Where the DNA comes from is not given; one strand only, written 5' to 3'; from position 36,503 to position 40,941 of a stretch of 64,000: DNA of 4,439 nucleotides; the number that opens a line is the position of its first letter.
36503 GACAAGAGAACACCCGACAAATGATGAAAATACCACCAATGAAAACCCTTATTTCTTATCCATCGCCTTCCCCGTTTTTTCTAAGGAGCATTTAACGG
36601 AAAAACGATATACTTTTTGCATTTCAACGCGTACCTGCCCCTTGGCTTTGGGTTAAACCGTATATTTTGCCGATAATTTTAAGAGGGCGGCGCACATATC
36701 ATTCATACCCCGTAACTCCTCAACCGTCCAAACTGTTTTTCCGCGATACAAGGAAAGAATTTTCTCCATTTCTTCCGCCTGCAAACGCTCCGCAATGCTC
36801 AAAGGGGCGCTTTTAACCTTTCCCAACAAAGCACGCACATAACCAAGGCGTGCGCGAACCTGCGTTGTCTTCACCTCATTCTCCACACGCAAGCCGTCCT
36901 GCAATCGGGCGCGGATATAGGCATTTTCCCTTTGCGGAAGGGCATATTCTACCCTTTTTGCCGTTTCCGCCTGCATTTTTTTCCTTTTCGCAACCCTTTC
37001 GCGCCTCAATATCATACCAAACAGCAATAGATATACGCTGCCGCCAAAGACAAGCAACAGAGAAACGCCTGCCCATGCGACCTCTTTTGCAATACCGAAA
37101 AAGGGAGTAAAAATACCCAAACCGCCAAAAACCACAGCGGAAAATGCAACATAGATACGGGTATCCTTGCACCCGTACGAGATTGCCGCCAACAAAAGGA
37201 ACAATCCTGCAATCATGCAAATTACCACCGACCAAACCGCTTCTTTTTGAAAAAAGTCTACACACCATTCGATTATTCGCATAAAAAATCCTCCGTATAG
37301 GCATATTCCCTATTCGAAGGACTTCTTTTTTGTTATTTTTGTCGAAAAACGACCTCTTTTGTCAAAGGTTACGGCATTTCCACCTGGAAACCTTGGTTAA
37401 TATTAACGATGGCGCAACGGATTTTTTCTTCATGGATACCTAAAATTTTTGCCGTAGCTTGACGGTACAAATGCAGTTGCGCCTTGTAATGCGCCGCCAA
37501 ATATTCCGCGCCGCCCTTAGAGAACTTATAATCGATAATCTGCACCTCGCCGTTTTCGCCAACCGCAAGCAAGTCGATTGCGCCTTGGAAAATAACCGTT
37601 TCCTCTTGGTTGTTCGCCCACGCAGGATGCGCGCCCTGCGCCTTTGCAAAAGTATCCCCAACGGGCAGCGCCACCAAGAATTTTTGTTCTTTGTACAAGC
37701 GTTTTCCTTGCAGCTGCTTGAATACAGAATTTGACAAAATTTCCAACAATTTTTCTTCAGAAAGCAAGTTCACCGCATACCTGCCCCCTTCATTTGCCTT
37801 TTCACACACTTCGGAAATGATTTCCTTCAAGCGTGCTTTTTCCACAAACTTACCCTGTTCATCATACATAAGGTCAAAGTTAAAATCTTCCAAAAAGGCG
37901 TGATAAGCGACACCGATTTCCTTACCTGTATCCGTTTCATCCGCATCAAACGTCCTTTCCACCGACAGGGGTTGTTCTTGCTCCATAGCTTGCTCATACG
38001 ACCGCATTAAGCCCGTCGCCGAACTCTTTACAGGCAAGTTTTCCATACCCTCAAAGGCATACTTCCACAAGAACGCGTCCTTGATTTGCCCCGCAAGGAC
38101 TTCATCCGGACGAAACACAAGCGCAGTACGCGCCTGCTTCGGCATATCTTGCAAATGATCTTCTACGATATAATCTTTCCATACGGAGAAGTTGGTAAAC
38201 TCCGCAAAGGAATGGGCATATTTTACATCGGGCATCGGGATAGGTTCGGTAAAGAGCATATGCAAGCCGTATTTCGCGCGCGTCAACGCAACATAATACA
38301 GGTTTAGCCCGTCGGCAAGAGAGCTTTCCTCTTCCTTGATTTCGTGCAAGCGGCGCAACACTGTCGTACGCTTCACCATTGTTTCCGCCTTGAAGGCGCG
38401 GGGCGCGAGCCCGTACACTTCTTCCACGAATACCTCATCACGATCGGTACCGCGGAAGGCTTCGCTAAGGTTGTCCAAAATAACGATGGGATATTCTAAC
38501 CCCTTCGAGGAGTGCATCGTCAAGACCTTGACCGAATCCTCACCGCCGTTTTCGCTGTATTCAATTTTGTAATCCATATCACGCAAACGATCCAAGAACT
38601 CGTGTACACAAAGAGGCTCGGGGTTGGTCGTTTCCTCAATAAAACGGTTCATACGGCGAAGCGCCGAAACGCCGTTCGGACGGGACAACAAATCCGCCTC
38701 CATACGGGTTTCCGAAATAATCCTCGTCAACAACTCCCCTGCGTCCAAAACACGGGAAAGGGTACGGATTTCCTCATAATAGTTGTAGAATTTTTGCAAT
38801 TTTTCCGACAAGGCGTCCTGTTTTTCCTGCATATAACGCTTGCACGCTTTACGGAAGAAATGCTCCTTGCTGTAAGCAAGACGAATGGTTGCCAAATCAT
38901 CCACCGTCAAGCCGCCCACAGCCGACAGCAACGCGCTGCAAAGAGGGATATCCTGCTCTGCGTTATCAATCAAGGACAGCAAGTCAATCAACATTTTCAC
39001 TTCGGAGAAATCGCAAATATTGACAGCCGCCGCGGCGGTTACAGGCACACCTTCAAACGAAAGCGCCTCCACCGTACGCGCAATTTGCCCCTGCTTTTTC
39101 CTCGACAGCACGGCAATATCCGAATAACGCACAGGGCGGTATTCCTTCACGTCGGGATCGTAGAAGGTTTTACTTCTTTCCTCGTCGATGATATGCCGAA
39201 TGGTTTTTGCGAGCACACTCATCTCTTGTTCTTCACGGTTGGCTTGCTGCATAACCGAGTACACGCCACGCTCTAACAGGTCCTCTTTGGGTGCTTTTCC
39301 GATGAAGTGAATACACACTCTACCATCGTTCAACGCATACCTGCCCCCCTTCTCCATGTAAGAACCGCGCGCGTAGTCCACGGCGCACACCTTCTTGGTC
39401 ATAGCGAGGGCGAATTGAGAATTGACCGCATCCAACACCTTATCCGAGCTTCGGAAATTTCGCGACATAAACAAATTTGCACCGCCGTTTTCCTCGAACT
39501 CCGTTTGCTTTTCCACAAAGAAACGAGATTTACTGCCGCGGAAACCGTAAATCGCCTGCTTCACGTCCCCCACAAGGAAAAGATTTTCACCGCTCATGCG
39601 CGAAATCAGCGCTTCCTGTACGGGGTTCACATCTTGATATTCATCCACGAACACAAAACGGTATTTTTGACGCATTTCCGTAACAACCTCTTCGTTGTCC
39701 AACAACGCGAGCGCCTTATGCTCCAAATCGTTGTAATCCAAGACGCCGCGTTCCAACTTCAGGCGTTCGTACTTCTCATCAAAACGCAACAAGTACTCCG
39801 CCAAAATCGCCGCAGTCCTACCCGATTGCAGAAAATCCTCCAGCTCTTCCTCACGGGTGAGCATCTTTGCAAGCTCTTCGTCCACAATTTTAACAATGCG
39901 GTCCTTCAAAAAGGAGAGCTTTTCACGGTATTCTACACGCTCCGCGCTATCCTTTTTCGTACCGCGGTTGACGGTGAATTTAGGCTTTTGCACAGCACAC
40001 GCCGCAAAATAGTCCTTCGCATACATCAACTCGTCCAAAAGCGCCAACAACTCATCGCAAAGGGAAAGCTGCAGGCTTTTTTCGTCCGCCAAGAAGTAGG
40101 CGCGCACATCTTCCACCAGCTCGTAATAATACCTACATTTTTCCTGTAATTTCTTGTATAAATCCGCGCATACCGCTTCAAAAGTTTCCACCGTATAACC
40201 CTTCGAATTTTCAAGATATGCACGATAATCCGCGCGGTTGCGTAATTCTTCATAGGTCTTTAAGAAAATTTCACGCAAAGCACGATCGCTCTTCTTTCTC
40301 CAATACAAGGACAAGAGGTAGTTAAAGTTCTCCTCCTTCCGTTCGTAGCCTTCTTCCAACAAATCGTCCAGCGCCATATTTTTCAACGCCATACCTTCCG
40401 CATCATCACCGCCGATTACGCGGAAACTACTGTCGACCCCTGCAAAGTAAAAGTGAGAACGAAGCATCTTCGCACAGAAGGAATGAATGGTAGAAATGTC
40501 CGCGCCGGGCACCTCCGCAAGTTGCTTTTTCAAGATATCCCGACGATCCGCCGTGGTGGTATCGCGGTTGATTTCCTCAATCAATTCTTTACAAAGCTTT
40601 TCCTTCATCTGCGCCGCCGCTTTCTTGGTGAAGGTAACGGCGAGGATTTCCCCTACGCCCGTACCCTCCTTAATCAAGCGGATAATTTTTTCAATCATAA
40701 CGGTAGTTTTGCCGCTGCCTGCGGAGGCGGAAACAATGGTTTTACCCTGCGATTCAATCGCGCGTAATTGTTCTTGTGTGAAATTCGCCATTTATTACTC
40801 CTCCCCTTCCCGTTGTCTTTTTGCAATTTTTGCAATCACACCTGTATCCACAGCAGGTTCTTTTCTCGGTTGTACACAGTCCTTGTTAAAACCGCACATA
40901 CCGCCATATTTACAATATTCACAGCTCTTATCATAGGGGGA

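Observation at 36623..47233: Strictly co-oriented ~20-nt word embedded in unrelated genes in all three reading frames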

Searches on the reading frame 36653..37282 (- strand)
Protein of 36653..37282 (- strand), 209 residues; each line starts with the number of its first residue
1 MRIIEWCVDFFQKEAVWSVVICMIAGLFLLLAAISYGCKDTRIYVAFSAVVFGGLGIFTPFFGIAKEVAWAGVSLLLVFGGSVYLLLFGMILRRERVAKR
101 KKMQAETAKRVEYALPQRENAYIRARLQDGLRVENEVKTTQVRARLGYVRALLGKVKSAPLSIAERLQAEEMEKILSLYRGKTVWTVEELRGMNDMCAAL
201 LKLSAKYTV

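Call 9: search_protein_families(library=pfam, proteins=[window:36653-37282:-])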
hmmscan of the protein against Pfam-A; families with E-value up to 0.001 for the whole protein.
window:36653-37282:- (209 aa): 0 families

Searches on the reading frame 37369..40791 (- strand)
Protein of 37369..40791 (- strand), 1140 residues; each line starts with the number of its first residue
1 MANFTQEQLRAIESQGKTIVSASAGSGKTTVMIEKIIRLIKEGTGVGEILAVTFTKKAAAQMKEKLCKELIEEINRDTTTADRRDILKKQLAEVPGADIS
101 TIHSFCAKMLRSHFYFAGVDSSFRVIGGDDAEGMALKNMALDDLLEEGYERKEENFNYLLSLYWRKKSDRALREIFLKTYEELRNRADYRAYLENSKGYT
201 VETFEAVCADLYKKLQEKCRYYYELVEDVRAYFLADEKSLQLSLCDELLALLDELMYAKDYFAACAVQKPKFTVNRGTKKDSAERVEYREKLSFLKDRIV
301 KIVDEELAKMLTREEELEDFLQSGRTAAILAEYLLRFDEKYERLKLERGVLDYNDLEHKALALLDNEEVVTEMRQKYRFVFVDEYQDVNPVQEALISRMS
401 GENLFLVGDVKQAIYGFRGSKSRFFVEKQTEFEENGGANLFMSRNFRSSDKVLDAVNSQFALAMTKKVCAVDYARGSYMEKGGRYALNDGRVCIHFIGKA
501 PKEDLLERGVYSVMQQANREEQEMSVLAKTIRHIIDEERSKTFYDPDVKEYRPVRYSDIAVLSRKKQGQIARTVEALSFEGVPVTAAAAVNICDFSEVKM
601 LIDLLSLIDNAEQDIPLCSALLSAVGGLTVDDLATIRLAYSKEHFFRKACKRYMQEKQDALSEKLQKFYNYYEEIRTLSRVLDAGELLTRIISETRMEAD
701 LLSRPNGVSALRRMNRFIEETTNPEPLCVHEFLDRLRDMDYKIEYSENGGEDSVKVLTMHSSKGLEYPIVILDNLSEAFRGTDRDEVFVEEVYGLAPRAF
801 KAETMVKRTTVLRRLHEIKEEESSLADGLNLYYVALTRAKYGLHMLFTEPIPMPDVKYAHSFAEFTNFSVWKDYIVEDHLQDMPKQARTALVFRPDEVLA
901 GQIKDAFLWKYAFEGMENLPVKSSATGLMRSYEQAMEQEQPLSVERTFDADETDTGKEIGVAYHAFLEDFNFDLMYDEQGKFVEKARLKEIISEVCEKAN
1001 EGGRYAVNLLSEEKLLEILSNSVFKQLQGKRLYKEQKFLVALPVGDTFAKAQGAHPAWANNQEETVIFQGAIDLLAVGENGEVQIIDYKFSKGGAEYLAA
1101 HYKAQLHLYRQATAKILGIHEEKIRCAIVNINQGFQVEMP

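Call 9: search_protein_families(library=pfam, proteins=[window:37369-40791:-])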
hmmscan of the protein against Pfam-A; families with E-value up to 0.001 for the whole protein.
window:37369-40791:- (1140 aa): 7 families
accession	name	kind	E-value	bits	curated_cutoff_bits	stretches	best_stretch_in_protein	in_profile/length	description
PF00580.27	UvrD-helicase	-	1.3e-58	199.3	23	1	5-432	2-270/271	UvrD/REP helicase N-terminal domain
PF13245.12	AAA_19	-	3.4e-20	73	25.1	1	14-418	10-134/134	AAA domain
PF13361.12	UvrD_C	-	1.7e-19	70.9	25.6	1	443-847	4-347/350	UvrD-like helicase C-terminal domain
PF01443.25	Viral_helicase1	-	1.6e-07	31.9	21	0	375-418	58-102/228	Viral superfamily 1 RNA helicase core domain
PF13538.12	UvrD_C_2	-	2.1e-06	27.9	27.4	0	756-778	4-26/52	UvrD-like helicase C-terminal domain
PF00270.35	DEAD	-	7.6e-05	22.9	26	1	9-92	8-93/167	DEAD/DEAH box helicase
PF13604.12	AAA_30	-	0.00013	22.2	27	1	8-66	6-66/191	AAA domain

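Call 27: find_homologous_proteins(query=window:37369-40791:-, max_evalue=1e-20)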
Query window:37369-40791:- (1140 aa): 3494 proteins with E <= 1e-20 among 8000 candidates; the best 120 are listed.
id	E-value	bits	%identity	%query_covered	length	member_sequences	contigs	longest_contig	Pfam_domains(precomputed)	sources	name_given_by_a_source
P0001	0.0e+0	2406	95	100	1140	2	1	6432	PF13538.13,PF01443.25,PF13361.13,PF13245.13,PF00580.28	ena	-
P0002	0.0e+0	2356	95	97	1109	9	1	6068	PF13538.13,PF01443.25,PF13361.13,PF13245.13,PF00580.28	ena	-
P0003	0.0e+0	2209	88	100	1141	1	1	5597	PF13538.13,PF01443.25,PF13361.13,PF13245.13,PF00580.28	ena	-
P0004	0.0e+0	2175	86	100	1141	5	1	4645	PF13538.13,PF01443.25,PF13361.13,PF13245.13,PF00580.28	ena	-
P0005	0.0e+0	2142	83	100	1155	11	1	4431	PF13538.13,PF01443.25,PF13361.13,PF13245.13,PF00580.28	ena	-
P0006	0.0e+0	2127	84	100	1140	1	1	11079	PF13538.13,PF01443.25,PF13361.13,PF13245.13,PF00580.28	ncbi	-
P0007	0.0e+0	2114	84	100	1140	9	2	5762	PF13538.13,PF01443.25,PF13361.13,PF13245.13,PF00580.28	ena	-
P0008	0.0e+0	2098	82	100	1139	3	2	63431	PF13538.13,PF01443.25,PF13361.13,PF13245.13,PF00580.28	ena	-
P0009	0.0e+0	2030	81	100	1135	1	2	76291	PF13538.13,PF01443.25,PF13361.13,PF13245.13,PF00580.28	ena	-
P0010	0.0e+0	2022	81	100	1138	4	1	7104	PF13538.13,PF01443.25,PF13361.13,PF13245.13,PF00580.28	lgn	-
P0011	0.0e+0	2001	79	100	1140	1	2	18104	PF13538.13,PF01443.25,PF13361.13,PF13245.13,PF00580.28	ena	-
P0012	0.0e+0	1999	79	100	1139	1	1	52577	PF13538.13,PF01443.25,PF13361.13,PF13245.13,PF00580.28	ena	-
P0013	0.0e+0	1995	79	100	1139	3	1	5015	PF13538.13,PF01443.25,PF13361.13,PF13245.13,PF00580.28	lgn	-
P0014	0.0e+0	1910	76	100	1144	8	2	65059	PF13538.13,PF01443.25,PF13361.13,PF13245.13,PF00580.28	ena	-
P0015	0.0e+0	1863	75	100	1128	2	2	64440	PF13538.13,PF12705.14,PF01443.25,PF13361.13,PF13245.13,PF00580.28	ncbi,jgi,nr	ncbi:MAG: hypothetical protein E7371_03145 [Clostridiales bacterium]|nr:hypothetical protein [Clostr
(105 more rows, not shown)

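Call 29: search_solved_structures(query=window:37369-40791:-, show_alignments=1, max_evalue=1e-10)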
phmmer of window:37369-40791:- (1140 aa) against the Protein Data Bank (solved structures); distinct sequences matched with E-value up to 1e-10: 21.
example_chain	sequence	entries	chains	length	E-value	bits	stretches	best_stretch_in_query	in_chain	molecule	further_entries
3u44_A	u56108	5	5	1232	1.5e-84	288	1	3-846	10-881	ATP-dependent helicase/nuclease subunit A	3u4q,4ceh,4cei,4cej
9dci_A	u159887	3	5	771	8e-28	100.2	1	337-462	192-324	ATP-dependent DNA helicase UvrD1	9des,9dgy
1pjr_A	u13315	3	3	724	7.6e-27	97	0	338-460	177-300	PCRA | ATP-DEPENDENT HELICASE PCRA | HELICASE PCRA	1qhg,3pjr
4c2u_A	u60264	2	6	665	3.7e-26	94.7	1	339-458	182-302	DNA HELICASE II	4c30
4c2t_A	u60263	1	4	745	6.4e-26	93.9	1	339-458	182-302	DNA HELICASE II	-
1uaa_A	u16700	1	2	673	5e-24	87.6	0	349-459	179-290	PROTEIN (ATP-DEPENDENT DNA HELICASE REP.)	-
3lfu_A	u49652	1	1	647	2.7e-22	81.9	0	342-458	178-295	DNA helicase II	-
2is1_A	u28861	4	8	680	4.8e-22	81.1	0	342-458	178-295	DNA helicase II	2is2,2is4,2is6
2pjr_A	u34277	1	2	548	7.9e-22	80.4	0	338-460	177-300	PROTEIN (HELICASE PCRA)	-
5mbv_B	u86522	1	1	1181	6.6e-19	70.7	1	330-841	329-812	RecBCD enzyme subunit RecB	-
6sjb_B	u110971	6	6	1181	6.7e-19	70.7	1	330-841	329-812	RecBCD enzyme subunit RecB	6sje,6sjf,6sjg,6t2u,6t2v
5ld2_B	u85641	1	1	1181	6.7e-19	70.7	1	330-841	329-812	RecBCD enzyme subunit RecB,RecBCD enzyme subunit RecB,RecBCD enzyme subunit RecB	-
1w36_B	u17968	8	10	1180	6.7e-19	70.7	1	330-841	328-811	EXODEOXYRIBONUCLEASE V BETA CHAIN | RecBCD enzyme subunit RecB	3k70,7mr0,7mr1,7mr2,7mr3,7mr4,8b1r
8b1t_B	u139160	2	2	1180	6.8e-19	70.6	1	330-841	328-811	RecBCD enzyme subunit RecB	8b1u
6ppu_B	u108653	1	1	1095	5.7e-18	67.6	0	335-456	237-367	UvrD/REP helicase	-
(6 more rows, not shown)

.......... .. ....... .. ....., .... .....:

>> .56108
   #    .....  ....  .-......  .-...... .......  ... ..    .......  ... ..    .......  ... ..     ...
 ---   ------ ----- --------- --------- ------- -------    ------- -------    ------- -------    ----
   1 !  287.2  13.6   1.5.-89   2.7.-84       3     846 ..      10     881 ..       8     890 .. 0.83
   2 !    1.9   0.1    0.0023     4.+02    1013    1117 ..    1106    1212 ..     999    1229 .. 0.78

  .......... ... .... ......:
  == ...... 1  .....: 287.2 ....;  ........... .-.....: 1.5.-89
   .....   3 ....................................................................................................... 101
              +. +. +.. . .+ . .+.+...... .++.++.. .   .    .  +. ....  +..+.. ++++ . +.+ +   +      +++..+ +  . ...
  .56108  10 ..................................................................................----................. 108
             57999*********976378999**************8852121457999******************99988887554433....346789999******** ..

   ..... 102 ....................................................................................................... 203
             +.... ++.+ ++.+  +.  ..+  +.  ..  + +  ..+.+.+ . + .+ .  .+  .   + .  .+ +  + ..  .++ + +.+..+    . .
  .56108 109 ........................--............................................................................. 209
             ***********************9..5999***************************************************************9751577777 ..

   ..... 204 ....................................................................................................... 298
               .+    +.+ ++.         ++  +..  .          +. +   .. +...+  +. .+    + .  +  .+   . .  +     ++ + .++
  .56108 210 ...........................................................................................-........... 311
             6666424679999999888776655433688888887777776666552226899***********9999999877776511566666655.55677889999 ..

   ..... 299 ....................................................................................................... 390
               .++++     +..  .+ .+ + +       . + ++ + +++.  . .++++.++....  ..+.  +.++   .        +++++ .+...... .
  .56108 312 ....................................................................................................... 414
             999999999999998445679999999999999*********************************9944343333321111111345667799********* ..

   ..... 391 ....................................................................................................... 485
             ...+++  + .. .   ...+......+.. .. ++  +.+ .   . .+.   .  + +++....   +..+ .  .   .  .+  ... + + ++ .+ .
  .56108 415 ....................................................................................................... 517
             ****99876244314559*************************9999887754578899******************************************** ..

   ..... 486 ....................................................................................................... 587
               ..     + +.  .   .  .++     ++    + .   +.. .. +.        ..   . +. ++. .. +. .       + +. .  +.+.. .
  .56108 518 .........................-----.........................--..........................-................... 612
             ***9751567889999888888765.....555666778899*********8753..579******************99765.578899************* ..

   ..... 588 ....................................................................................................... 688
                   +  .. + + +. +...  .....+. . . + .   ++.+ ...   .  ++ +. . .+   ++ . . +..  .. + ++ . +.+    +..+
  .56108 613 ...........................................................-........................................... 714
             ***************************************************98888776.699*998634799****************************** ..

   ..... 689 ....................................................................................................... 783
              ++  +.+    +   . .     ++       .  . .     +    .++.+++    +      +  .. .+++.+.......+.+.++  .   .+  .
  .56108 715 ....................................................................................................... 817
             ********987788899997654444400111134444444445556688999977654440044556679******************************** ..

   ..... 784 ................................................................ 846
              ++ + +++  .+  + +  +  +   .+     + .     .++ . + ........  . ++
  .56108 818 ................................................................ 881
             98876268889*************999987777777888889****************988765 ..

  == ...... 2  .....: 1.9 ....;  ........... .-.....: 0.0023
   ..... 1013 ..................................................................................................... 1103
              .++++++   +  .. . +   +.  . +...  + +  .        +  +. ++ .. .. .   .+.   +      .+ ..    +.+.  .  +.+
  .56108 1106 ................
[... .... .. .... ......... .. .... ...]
